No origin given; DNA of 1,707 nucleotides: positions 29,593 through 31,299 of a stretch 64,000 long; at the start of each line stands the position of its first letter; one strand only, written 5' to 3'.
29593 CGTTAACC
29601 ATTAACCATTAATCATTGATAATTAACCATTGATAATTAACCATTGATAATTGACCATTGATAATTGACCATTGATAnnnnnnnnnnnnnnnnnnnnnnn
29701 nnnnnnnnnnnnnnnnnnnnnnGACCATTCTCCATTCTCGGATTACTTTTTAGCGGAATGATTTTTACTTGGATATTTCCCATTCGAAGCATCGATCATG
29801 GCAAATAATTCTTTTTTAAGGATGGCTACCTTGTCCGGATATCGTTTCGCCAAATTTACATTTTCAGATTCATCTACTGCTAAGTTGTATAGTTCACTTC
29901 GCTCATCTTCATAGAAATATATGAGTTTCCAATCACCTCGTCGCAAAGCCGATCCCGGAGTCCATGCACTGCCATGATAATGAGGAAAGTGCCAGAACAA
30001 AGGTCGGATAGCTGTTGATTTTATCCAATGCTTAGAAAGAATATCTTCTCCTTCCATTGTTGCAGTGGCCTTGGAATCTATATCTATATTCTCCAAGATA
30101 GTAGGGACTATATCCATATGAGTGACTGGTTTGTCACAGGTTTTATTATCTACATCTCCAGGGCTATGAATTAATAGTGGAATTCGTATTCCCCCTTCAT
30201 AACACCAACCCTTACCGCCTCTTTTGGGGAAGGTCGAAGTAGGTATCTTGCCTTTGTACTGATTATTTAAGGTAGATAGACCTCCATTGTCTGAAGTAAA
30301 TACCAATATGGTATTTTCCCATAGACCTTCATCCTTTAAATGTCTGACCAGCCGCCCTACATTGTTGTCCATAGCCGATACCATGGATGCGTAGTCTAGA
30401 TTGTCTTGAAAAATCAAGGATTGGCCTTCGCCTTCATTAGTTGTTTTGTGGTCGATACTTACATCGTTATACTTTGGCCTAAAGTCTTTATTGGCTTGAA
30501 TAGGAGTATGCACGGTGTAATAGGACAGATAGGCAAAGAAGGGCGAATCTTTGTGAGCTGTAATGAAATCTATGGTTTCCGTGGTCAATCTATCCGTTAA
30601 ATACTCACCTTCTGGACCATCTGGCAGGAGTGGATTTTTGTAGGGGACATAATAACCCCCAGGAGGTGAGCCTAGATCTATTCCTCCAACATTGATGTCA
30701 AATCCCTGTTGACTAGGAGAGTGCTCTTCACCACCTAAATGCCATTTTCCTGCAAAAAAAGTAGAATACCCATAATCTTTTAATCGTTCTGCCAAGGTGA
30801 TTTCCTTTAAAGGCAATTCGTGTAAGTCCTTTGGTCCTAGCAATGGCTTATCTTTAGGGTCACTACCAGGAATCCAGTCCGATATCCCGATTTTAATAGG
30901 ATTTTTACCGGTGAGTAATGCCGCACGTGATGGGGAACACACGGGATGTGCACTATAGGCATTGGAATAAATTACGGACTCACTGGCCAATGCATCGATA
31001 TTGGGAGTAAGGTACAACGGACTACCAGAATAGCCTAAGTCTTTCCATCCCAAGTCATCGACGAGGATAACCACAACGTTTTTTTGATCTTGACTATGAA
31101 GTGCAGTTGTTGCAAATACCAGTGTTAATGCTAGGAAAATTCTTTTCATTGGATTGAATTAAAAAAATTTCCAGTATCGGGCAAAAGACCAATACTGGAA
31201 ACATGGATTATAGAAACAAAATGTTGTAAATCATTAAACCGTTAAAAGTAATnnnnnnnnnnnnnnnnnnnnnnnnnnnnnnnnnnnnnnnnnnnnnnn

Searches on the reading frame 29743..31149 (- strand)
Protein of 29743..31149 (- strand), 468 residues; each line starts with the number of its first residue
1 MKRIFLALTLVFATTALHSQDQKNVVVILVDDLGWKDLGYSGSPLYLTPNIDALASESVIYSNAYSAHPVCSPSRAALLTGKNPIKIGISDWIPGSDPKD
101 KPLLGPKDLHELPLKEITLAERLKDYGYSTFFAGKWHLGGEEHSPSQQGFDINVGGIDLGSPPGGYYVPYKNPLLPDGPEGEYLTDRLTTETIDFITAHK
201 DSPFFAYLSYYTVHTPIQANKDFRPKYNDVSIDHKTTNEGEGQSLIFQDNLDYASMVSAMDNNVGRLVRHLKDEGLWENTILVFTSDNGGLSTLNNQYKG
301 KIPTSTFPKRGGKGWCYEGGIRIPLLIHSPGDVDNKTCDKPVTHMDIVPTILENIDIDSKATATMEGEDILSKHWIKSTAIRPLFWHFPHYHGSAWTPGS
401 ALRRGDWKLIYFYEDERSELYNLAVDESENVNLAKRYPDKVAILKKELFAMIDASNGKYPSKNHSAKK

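Call 35: find_encoding_contigs(protein=window:29743-31149:-, flank=10000, max_places=1)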
Protein window:29743-31149:- (468 aa): 1 contig read that carries it; 1 place shown.
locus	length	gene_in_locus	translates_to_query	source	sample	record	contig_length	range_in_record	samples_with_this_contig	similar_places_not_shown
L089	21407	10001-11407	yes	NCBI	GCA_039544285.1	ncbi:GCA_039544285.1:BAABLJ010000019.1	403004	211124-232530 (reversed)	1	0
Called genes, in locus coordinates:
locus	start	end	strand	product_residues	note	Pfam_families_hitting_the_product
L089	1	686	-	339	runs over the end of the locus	PF01544:CorA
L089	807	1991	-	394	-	PF00534:Glycos_transf_1 (faint), PF13692:Glyco_trans_1_4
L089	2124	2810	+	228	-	PF02463:SMC_N (weak), PF00005:ABC_tran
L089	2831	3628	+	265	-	PF13578:Methyltransf_24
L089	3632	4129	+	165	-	PF00702:Hydrolase (faint), PF08282:Hydrolase_3 (weak)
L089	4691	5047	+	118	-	-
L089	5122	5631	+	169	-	PF02545:Maf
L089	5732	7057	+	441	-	PF01408:GFO_IDH_MocA, PF19051:GFO_IDH_MocA_C2, PF22725:GFO_IDH_MocA_C3 (faint)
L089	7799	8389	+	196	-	-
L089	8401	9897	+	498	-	PF01145:Band_7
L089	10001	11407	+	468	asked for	PF00884:Sulfatase, PF01663:Phosphodiest, PF16347:SGSH_C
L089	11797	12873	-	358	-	PF14100:DUF6807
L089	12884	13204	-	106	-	-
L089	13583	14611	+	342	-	PF01408:GFO_IDH_MocA, PF02894:GFO_IDH_MocA_C, PF22725:GFO_IDH_MocA_C3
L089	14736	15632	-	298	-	PF01261:AP_endonuc_2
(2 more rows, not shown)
